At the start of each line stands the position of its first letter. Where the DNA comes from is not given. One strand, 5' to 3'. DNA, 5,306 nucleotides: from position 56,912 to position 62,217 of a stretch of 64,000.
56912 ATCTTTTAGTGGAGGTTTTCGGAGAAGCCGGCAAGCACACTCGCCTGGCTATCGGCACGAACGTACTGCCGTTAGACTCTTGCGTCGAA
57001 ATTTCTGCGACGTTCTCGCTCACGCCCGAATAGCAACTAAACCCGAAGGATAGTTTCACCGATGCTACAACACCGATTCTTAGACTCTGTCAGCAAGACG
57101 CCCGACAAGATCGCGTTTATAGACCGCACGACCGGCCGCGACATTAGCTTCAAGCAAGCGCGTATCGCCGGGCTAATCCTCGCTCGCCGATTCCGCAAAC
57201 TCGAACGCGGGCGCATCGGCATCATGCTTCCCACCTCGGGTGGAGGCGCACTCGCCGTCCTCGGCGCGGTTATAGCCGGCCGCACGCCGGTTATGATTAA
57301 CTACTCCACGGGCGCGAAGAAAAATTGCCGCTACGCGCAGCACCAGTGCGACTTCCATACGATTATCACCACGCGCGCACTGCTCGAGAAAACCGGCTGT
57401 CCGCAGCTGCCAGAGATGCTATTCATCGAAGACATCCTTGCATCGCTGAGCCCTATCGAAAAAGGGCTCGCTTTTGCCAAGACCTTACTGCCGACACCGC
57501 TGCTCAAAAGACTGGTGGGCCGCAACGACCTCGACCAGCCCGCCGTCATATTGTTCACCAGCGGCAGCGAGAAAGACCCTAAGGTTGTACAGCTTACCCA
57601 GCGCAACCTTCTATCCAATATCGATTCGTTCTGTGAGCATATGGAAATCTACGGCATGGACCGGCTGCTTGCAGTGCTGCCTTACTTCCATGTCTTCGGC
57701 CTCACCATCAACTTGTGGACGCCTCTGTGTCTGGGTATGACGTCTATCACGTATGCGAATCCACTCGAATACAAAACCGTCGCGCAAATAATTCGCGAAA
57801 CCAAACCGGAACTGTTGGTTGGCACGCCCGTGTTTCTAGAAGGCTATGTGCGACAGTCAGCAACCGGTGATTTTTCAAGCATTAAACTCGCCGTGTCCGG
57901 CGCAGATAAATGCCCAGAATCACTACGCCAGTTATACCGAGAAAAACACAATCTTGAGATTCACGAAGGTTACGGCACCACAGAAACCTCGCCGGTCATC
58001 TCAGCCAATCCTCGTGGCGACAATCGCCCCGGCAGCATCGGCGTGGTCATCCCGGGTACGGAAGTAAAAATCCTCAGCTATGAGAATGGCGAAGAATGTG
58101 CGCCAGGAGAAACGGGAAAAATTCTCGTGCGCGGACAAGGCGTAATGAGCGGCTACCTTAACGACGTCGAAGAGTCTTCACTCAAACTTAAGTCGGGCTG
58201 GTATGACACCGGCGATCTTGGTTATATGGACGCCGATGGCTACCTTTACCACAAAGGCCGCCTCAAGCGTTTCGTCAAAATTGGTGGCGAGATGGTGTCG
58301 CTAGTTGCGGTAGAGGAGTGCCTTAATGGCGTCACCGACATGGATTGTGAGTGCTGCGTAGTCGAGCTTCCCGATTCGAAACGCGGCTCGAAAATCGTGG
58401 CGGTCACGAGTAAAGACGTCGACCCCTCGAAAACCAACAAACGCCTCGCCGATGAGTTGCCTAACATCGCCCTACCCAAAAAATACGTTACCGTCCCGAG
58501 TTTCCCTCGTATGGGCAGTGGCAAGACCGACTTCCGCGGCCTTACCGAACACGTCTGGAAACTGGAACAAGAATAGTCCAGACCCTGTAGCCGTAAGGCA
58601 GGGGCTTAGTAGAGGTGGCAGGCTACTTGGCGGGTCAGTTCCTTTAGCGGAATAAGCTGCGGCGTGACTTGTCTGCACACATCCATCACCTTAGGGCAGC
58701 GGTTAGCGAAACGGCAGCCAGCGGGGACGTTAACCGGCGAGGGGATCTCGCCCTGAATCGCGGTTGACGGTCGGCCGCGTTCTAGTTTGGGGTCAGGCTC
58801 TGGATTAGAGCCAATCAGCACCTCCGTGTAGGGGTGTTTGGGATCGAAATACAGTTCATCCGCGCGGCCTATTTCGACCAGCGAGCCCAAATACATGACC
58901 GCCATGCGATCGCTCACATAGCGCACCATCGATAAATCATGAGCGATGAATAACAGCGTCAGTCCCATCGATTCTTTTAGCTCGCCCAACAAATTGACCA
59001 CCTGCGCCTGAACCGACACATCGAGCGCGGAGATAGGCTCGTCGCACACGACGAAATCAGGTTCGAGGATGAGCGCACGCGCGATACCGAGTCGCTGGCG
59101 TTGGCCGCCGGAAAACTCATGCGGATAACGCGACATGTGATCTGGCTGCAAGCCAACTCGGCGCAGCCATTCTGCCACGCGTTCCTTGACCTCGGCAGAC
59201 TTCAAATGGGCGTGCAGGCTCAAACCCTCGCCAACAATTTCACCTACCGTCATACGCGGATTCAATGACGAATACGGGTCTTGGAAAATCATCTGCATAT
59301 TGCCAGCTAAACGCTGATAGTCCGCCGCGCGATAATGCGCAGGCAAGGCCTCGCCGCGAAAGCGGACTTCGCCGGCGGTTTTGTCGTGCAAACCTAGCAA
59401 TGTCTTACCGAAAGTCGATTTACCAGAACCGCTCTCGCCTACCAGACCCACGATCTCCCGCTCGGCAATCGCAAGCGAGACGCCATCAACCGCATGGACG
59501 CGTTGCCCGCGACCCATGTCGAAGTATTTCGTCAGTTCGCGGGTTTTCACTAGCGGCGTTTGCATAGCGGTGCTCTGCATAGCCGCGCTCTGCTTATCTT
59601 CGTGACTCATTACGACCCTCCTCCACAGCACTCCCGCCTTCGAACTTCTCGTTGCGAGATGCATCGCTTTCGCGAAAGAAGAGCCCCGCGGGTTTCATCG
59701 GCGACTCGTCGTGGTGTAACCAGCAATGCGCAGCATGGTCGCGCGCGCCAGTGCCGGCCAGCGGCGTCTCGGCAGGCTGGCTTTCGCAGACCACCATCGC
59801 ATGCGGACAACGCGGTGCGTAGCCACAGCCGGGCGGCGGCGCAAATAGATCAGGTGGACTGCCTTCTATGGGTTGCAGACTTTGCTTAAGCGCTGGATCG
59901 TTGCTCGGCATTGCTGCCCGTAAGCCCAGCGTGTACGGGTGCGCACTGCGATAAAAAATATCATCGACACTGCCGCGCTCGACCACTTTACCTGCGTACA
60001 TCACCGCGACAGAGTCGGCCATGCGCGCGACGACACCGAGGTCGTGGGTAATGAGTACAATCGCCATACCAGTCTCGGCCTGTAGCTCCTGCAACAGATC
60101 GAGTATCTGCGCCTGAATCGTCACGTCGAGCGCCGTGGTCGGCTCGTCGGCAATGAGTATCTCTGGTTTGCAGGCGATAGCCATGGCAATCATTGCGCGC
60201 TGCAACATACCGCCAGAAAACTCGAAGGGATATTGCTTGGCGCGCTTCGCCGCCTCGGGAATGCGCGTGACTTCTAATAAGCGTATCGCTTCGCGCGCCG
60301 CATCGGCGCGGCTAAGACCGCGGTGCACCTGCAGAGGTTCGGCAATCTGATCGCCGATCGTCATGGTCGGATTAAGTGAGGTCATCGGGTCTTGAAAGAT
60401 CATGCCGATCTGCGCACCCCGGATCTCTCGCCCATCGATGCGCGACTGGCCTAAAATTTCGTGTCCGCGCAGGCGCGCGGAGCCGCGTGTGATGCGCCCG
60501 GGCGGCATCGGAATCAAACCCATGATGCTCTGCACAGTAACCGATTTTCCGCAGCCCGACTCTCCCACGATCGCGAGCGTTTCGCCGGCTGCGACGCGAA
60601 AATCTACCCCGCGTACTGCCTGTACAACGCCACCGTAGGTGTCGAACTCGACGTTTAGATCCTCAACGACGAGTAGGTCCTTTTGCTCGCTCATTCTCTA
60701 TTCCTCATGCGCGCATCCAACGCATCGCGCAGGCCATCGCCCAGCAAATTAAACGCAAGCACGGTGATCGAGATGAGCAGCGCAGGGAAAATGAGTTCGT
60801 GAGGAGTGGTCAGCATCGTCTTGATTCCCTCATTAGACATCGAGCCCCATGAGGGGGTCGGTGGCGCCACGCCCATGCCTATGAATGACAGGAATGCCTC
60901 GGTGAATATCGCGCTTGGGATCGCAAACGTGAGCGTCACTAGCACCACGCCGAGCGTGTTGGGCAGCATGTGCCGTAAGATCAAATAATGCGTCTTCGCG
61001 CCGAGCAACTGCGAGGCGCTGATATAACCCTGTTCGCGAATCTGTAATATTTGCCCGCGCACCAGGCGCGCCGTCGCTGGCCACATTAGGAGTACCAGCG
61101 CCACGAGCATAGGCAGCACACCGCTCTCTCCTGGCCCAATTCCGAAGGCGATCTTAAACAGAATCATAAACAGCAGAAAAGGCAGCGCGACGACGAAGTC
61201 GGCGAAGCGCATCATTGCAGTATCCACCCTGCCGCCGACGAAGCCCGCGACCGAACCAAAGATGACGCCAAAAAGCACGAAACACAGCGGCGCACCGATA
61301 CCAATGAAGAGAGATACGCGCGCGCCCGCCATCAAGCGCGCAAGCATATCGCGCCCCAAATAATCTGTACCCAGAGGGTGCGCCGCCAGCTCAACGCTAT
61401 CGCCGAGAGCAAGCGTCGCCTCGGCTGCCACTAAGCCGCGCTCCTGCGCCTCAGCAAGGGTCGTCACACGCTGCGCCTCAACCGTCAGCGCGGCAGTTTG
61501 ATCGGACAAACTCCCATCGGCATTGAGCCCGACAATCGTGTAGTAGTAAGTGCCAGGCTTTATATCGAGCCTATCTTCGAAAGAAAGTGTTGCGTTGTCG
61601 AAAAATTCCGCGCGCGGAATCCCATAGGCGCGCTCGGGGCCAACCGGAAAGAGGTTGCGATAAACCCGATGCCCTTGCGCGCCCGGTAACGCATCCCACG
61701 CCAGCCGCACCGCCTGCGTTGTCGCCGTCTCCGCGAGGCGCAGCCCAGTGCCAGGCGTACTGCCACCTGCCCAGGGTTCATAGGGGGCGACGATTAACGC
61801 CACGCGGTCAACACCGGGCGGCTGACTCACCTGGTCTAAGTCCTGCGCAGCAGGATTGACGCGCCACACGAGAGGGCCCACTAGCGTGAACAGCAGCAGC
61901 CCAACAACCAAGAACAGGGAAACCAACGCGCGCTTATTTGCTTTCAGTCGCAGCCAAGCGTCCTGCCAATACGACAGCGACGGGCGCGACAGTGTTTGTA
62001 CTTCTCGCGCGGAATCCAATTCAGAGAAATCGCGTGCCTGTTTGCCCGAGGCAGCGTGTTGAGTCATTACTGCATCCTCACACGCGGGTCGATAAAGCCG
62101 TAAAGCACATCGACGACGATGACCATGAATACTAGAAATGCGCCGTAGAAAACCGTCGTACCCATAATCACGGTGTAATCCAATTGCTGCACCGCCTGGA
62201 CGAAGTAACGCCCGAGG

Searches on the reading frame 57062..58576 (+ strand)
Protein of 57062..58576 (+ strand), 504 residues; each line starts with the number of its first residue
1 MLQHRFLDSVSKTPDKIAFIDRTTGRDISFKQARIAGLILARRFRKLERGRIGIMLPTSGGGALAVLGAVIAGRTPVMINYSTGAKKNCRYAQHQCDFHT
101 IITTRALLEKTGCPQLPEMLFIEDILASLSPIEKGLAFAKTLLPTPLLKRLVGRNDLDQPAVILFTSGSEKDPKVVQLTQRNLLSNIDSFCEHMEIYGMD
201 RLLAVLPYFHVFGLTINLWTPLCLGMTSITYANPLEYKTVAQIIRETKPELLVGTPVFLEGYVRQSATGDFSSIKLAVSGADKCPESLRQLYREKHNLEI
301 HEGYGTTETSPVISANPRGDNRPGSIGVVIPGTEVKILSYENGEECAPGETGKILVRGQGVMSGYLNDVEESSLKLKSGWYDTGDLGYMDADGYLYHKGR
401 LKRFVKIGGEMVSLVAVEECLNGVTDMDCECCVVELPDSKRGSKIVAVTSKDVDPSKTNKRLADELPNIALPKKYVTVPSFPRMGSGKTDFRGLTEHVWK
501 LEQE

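Call 6: search_protein_families(library=pfam, proteins=[window:57062-58576:+], max_evalue=0.00001)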
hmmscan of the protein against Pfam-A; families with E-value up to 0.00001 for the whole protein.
window:57062-58576:+ (504 aa): 2 families
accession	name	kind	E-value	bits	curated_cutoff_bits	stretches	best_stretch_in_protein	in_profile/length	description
PF00501.34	AMP-binding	-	4e-63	213.9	29.9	1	8-366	3-384/384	AMP-binding enzyme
PF13193.12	AMP-binding_C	-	1.4e-06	29.5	24.5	1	430-488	14-76/76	AMP-binding enzyme C-terminal domain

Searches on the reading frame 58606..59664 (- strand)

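Call 79: search_protein_families(library=pfam, proteins=[window:58606-59664:-], max_evalue=0.000001)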
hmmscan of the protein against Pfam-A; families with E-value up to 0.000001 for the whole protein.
window:58606-59664:- (352 aa): 2 families
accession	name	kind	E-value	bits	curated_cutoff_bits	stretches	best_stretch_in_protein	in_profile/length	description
PF00005.33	ABC_tran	-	1e-31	110.8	25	1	60-211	2-136/137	ABC transporter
PF08352.17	oligo_HPY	-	1.4e-17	64.3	27.1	1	263-330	1-65/65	Oligopeptide/dipeptide transporter, C-terminal region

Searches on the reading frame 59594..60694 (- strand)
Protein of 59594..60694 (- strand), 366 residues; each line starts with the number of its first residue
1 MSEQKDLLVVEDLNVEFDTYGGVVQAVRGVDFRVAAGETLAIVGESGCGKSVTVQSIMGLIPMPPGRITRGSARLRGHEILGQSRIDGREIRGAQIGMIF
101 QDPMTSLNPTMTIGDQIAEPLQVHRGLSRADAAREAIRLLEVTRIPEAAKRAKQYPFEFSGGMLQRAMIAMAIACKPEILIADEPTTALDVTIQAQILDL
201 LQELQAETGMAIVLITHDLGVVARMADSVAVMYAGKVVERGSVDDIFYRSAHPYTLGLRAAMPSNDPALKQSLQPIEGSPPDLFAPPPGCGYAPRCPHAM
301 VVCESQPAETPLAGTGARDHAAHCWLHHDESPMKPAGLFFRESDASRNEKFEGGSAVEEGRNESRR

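Call 79: search_protein_families(library=pfam, proteins=[window:59594-60694:-], max_evalue=0.000001)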
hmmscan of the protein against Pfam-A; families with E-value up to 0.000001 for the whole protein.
window:59594-60694:- (366 aa): 3 families
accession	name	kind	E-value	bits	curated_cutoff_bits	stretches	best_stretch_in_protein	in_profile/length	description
PF00005.33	ABC_tran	-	9.3e-29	101.2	25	1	28-187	2-137/137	ABC transporter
PF08352.17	oligo_HPY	-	8.6e-17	61.7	27.1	1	238-303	1-65/65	Oligopeptide/dipeptide transporter, C-terminal region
PF13304.12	AAA_21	-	3.3e-07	31.1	27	0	151-222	230-303/304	AAA domain, putative AbiEii toxin, Type IV TA system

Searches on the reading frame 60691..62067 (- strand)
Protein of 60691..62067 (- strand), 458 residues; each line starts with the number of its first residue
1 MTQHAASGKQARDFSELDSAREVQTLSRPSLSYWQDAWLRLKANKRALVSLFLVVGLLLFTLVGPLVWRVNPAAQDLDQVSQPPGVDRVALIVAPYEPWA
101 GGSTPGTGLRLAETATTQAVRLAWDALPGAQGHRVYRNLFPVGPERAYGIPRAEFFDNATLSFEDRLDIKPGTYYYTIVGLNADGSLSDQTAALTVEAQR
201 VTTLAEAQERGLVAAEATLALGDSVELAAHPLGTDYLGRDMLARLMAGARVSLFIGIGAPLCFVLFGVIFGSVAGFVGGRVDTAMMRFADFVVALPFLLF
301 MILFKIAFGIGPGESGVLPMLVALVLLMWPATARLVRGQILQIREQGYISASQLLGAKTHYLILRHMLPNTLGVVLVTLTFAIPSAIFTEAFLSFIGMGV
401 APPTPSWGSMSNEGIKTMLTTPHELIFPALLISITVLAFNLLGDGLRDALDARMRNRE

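Call 79: search_protein_families(library=pfam, proteins=[window:60691-62067:-], max_evalue=0.000001)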
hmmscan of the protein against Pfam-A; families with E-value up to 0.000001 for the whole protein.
window:60691-62067:- (458 aa): 2 families
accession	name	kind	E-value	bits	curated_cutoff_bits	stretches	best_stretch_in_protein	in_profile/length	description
PF00528.27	BPD_transp_1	-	2.3e-33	115.9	26.4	1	267-455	1-183/184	Binding-protein-dependent transport system inner membrane component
PF12911.12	OppC_N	-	3.2e-15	56.2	23.9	1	32-84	1-53/53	N-terminal TM domain of oligopeptide transport permease C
